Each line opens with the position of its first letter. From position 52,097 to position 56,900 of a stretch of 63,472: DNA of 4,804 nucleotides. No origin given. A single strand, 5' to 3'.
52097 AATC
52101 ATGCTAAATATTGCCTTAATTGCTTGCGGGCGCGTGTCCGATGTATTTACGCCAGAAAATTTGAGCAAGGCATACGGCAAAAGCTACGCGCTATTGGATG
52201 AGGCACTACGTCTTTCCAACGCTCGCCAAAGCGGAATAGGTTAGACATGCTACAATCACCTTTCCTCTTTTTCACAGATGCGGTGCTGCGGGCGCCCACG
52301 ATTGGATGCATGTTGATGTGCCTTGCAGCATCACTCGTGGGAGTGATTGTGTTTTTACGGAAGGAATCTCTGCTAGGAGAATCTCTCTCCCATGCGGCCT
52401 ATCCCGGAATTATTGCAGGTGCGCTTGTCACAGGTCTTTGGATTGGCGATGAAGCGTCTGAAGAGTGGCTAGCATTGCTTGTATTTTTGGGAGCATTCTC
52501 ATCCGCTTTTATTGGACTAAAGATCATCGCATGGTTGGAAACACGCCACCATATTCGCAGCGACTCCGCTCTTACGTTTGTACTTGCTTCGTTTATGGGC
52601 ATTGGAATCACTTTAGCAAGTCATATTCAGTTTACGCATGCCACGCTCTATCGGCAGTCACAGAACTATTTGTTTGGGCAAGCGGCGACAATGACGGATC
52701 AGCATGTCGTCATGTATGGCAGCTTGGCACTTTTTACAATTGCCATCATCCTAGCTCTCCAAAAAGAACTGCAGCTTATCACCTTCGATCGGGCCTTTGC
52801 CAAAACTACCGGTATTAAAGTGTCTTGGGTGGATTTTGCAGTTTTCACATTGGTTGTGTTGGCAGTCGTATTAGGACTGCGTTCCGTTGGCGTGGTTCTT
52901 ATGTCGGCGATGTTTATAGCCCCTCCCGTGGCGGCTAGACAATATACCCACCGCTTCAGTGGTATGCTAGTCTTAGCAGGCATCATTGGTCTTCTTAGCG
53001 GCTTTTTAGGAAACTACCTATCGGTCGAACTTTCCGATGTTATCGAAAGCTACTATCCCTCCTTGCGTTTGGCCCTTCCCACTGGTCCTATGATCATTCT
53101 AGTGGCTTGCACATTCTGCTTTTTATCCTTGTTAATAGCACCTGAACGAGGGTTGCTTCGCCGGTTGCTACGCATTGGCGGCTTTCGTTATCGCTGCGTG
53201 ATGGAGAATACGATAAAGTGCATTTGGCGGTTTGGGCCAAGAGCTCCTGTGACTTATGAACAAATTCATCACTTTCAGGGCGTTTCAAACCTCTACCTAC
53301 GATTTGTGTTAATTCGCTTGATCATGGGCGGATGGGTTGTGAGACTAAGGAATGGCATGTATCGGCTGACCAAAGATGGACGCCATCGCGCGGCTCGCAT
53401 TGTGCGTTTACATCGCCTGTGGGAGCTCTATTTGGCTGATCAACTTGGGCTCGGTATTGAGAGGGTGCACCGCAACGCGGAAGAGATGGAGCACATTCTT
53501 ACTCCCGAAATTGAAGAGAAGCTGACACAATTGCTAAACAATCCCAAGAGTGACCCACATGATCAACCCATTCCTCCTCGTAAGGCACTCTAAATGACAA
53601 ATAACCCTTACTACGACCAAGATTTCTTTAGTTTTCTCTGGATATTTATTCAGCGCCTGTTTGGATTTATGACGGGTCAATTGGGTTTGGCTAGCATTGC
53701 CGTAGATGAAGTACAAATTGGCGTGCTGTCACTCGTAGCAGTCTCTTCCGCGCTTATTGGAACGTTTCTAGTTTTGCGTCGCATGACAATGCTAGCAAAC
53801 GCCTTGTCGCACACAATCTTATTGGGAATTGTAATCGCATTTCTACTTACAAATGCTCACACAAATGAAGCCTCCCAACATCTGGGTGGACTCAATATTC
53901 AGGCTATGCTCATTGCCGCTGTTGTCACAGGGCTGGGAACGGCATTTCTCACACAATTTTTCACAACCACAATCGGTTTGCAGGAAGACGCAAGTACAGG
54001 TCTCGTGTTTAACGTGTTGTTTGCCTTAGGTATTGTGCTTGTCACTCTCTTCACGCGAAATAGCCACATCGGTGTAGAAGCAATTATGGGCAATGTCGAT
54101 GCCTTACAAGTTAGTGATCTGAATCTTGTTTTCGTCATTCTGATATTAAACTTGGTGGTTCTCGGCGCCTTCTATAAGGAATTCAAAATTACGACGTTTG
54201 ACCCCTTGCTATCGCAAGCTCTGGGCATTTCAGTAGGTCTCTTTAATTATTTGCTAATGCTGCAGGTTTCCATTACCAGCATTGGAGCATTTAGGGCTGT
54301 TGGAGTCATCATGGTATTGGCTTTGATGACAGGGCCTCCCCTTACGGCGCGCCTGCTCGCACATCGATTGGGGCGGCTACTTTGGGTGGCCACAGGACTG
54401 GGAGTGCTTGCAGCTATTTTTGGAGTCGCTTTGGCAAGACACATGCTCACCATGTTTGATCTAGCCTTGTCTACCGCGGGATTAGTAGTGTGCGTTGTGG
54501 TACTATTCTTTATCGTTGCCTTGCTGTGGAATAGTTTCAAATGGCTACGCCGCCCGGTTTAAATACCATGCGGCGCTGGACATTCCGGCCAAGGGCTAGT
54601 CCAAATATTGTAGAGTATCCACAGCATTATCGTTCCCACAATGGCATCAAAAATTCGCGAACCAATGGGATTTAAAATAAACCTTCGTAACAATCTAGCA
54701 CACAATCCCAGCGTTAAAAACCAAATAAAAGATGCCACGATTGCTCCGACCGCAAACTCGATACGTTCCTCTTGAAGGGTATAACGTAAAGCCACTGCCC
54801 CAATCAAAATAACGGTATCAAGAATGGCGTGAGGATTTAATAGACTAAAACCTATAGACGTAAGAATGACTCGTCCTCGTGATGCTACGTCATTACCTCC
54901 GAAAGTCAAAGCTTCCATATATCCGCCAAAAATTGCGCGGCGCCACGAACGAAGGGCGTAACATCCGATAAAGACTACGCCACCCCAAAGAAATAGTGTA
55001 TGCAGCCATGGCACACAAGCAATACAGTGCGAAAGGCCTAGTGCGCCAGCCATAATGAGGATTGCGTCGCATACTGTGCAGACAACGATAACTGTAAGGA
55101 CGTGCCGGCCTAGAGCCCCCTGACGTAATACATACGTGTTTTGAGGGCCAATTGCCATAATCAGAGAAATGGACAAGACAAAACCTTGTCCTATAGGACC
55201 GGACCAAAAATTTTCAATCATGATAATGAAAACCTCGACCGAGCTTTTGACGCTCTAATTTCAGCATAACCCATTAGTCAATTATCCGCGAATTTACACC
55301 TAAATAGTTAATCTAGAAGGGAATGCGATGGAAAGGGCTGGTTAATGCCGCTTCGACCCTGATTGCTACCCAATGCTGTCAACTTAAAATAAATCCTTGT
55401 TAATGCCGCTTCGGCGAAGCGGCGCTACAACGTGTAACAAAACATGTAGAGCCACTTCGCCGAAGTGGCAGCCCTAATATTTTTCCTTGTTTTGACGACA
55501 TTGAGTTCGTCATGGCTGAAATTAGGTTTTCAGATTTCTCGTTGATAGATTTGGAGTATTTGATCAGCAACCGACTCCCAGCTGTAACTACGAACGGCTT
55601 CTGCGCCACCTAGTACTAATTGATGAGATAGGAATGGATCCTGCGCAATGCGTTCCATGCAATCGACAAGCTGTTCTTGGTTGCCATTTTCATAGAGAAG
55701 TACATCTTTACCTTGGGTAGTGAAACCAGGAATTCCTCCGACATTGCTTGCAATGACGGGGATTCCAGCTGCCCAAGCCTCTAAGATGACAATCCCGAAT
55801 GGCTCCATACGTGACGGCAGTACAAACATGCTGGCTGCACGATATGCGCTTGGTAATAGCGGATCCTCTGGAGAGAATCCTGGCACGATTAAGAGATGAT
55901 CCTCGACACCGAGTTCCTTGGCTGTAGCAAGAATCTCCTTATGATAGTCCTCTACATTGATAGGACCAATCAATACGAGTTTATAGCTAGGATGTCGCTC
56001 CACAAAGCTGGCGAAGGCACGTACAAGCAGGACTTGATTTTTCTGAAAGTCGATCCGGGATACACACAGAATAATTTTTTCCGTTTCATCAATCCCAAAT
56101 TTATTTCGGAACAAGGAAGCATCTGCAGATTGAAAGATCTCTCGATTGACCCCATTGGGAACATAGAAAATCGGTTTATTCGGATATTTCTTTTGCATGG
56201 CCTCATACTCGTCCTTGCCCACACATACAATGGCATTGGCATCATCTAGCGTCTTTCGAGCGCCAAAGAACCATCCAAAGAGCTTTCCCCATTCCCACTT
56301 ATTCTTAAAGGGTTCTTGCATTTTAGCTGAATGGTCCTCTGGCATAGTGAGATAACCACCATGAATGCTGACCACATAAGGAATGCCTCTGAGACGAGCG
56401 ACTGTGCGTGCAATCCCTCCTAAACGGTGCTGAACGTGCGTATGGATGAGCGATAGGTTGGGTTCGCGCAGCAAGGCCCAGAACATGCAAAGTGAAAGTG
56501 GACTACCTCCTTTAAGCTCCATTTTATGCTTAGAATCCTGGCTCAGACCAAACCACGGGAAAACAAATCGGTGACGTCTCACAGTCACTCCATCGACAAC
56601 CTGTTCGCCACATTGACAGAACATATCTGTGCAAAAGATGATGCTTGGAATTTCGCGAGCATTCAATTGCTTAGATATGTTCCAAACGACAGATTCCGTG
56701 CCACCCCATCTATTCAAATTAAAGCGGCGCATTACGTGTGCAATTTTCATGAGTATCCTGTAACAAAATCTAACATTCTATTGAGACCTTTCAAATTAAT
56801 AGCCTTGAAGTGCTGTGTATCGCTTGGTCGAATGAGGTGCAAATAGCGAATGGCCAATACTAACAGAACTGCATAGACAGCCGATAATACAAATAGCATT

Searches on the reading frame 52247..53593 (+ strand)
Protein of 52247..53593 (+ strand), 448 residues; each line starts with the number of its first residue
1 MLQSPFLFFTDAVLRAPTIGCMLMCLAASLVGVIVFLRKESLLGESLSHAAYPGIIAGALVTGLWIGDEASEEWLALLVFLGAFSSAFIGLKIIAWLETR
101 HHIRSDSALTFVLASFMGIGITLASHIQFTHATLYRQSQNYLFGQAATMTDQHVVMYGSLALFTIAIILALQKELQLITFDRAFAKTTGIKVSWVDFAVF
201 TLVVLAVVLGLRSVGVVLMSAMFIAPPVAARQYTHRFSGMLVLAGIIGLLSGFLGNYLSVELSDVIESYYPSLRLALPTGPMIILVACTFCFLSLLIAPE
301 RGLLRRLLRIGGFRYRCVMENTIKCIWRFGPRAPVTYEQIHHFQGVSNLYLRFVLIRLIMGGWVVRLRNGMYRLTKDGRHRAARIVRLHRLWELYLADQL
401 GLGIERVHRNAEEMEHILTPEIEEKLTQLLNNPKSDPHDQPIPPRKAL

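Call 14: search_protein_families(library=ncbifam, proteins=[window:52247-53593:+], max_evalue=0.00001)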
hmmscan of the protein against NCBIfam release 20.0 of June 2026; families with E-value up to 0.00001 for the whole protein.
window:52247-53593:+ (448 aa): 7 families
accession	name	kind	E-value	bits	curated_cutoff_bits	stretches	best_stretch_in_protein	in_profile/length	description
NF040871.1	AztB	equivalog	3.7e-29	102.2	280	1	9-262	8-242/254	zinc ABC transporter permease AztB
TIGR03770.1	anch_rpt_perm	equivalog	1.1e-28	100.8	296.8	1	22-289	25-261/270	anchored repeat-type ABC transporter permease subunit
NF040927.1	ABC_perm_SloB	subfamily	2e-25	90.1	460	1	15-304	13-270/271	metal ABC transporter permease subunit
NF047407.1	TransRegMntRTherm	equivalog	1.2e-16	61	350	1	373-445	71-143/227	manganese-dependent transcriptional regulator MntR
NF053665.1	TransRegDtxRActin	equivalog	2.1e-15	56.8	290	1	372-444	62-134/233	iron-dependent transcriptional repressor DtxR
NF007089.0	PRK09543.1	equivalog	2.1e-12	47.2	284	1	19-295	10-255/261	zinc ABC transporter permease subunit ZnuB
NF007866.0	PRK10577.1-2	equivalog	7.8e-06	24.5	554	1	60-250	440-624/666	Fe(3+)-hydroxamate ABC transporter permease FhuB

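Call 80: search_protein_families(library=pfam, proteins=[window:52247-53593:+], max_evalue=0.01)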
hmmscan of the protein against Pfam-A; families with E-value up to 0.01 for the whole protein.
window:52247-53593:+ (448 aa): 3 families
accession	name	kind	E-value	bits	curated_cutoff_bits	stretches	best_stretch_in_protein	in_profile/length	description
PF00950.22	ABC-3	-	1.2e-48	166.4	20.1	1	15-296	6-256/258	ABC 3 transport family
PF02742.21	Fe_dep_repr_C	-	9.9e-26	90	27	1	375-443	1-69/70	Iron dependent repressor, metal binding and dimerisation domain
PF01032.23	FecCD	-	1e-10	41.6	26.5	1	57-260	85-283/311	FecCD transport family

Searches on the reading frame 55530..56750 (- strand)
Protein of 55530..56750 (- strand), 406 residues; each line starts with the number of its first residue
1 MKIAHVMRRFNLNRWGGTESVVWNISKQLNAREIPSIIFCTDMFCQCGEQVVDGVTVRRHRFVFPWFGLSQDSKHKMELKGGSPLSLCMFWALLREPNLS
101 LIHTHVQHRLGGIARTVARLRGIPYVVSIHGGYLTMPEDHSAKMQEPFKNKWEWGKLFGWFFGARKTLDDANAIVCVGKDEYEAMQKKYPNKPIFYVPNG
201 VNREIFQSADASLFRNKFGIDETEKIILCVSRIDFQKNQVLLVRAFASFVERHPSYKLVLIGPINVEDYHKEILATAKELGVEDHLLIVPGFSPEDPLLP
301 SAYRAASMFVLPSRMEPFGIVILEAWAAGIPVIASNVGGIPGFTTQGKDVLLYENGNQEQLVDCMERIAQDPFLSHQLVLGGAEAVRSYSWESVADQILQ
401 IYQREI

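Call 14: search_protein_families(library=ncbifam, proteins=[window:55530-56750:-], max_evalue=0.00001)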
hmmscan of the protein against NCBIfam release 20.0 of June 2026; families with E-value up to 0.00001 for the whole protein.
window:55530-56750:- (406 aa): 37 families (the best 25 are shown)
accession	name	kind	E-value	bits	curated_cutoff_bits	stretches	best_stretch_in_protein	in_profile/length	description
TIGR03449.1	mycothiol_MshA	equivalog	1.6e-37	129.4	462.5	1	16-404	21-402/406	D-inositol-3-phosphate glycosyltransferase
TIGR04047.1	MSMEG_0565_glyc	hypoth_equivalog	1.1e-34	120.2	259.85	1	166-404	134-373/373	MSMEG_0565 family glycosyltransferase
TIGR03088.1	stp2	hypoth_equivalog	7.4e-28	97.6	409.05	1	187-404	155-372/374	TIGR03088 family PEP-CTERM/XrtA system glycosyltransferase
TIGR02149.1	glgA_Coryne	subfamily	1.3e-27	97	302.4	1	100-404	85-389/391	glycogen synthase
NF038295.1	EPS_HpsP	equivalog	2.5e-25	89.3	550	1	15-404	13-386/388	hormogonium polysaccharide biosynthesis glycosyltransferase HpsP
TIGR03999.1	thiol_BshA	equivalog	2.3e-24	86.1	273.7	1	186-404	161-372/375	N-acetyl-alpha-D-glucosaminyl L-malate synthase BshA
NF012028.0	PRK15484.1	subfamily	4.3e-24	85.3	618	1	183-398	152-371/380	lipopolysaccharide N-acetylglucosaminyltransferase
NF041876.1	EPS_EpsE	equivalog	1e-23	84.3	400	1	186-389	181-380/389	exopolysaccharide biosynthesis GT4 family glycosyltransferase EpsE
NF038298.1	EPS_HpsO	equivalog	1.2e-20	73.7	575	1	168-404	144-386/388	hormogonium polysaccharide biosynthesis glycosyltransferase HpsO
NF047684.1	TeichurnBiosyTuaC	equivalog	1.7e-20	73.4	550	1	99-404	109-388/391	teichuronic acid biosynthesis protein TuaC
TIGR04157.1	glyco_rSAM_CFB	subfamily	4.1e-20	72.1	400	1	165-350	164-345/406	TIGR04157 family glycosyltransferase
NF038229.1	Glyco4_Geo_Pelo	equivalog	7.9e-20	71.1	400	1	165-404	104-335/338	GPMC system family 4 glycosyltransferase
NF041010.1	glycosy_Agl16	equivalog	9.8e-20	70.7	575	1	165-404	128-350/352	glycosylation protein Agl16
NF053513.1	Gtran_IagA_BgsA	equivalog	1.7e-19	70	460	1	146-404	79-330/333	LTA glycolipid anchor biosynthesis glycosyltransferase, IagA/BgsA family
NF049988.1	MGlcDAGSynMgs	equivalog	5.2e-19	68.9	400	1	91-404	79-386/398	alpha-monoglucosyldiacylglycerol synthase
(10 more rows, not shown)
